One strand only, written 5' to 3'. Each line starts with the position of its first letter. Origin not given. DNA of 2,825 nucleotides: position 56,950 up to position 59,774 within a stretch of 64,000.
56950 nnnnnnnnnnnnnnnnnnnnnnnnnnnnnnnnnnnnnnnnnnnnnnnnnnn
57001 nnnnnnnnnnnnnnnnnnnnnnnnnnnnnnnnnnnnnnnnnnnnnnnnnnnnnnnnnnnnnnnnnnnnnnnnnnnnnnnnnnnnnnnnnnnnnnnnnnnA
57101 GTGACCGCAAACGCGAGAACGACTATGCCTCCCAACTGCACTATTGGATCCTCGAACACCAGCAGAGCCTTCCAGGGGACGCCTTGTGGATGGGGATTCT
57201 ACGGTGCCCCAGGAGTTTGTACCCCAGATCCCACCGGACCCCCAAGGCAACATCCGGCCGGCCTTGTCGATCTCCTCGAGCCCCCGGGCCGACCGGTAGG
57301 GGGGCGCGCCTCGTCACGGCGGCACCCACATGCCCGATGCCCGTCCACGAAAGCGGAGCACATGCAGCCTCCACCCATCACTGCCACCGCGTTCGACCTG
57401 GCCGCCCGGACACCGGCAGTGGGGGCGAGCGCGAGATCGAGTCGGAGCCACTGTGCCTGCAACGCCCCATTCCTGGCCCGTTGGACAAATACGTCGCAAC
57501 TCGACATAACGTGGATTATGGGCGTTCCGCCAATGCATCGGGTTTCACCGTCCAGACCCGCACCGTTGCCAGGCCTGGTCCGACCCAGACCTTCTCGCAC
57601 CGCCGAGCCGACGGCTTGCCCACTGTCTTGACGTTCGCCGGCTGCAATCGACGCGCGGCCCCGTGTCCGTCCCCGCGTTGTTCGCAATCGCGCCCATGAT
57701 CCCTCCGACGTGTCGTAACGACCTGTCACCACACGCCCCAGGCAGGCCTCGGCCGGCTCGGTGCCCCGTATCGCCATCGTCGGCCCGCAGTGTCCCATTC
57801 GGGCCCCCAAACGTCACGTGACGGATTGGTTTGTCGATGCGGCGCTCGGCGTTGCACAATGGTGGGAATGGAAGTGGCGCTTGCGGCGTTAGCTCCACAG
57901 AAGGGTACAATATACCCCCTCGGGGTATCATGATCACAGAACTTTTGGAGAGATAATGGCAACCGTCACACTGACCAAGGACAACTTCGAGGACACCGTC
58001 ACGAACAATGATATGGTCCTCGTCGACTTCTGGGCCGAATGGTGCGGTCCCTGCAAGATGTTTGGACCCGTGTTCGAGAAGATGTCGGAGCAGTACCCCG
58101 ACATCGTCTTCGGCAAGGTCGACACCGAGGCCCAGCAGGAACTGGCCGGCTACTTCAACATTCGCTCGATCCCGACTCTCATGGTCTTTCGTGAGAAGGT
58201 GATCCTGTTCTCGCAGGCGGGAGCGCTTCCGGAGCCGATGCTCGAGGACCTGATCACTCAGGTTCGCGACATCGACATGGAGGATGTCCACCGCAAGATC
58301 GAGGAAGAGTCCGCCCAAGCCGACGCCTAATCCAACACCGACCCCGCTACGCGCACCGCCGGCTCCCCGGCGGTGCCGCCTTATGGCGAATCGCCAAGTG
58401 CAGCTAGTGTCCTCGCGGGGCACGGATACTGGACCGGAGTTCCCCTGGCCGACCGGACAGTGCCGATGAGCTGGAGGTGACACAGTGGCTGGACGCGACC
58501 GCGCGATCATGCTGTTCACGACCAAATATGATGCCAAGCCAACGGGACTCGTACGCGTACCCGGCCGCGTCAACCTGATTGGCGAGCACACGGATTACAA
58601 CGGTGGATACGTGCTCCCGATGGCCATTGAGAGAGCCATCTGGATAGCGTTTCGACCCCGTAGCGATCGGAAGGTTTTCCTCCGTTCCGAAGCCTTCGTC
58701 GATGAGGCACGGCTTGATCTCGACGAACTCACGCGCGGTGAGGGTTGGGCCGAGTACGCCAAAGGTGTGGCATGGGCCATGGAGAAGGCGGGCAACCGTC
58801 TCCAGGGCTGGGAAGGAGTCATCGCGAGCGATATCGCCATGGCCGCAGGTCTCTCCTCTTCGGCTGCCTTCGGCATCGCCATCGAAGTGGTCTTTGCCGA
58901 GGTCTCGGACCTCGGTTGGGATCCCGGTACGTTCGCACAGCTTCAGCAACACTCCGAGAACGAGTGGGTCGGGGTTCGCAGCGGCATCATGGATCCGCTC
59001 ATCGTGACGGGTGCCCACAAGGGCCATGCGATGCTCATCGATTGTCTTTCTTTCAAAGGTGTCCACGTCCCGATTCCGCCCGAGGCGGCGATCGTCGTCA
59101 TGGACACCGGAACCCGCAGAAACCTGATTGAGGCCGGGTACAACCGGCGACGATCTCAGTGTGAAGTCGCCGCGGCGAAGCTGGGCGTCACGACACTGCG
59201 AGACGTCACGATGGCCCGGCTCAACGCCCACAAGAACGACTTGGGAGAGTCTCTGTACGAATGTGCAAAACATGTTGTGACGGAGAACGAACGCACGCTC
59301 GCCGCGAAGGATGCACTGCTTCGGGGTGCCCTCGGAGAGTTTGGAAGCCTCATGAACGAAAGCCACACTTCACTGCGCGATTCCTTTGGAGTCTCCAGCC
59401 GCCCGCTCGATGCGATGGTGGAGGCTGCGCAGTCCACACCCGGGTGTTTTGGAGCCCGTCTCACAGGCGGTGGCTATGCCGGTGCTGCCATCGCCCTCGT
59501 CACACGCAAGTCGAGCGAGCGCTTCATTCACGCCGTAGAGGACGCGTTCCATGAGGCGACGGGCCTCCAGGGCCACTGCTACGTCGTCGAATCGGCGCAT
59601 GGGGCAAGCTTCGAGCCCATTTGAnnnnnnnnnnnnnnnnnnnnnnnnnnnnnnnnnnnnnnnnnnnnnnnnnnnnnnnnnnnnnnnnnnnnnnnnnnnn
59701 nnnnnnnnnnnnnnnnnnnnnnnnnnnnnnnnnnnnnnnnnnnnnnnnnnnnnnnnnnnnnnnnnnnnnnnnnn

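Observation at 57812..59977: Identical 15-bp motif with a perfect 12-bp palindromic core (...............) occurs twice, bracketing trxA-galK and abutting a zinc-ribbon gene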

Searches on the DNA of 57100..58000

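Call 48: search_rna_families(source=window, start=57100, end=58000, threshold=evalue, max_evalue=1)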
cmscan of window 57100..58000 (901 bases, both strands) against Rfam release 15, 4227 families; matches with E-value up to 1: 0.
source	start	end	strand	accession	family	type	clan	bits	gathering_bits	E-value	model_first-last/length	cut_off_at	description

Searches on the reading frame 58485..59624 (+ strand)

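Call 7: search_protein_families(library=pfam, proteins=[window:58485-59624:+], max_evalue=0.01)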
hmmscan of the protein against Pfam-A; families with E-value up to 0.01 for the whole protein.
window:58485-59624:+ (379 aa): 3 families
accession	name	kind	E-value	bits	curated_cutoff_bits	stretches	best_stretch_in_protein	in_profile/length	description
PF10509.15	GalKase_gal_bdg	-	5e-22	77.6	23.1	1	10-58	2-49/49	Galactokinase galactose-binding signature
PF00288.32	GHMP_kinases_N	-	1.5e-10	41.6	22.3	1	91-172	2-81/87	GHMP kinases N terminal domain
PF08544.19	GHMP_kinases_C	-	2.9e-09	37.6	21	1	275-355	2-83/85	GHMP kinases C terminal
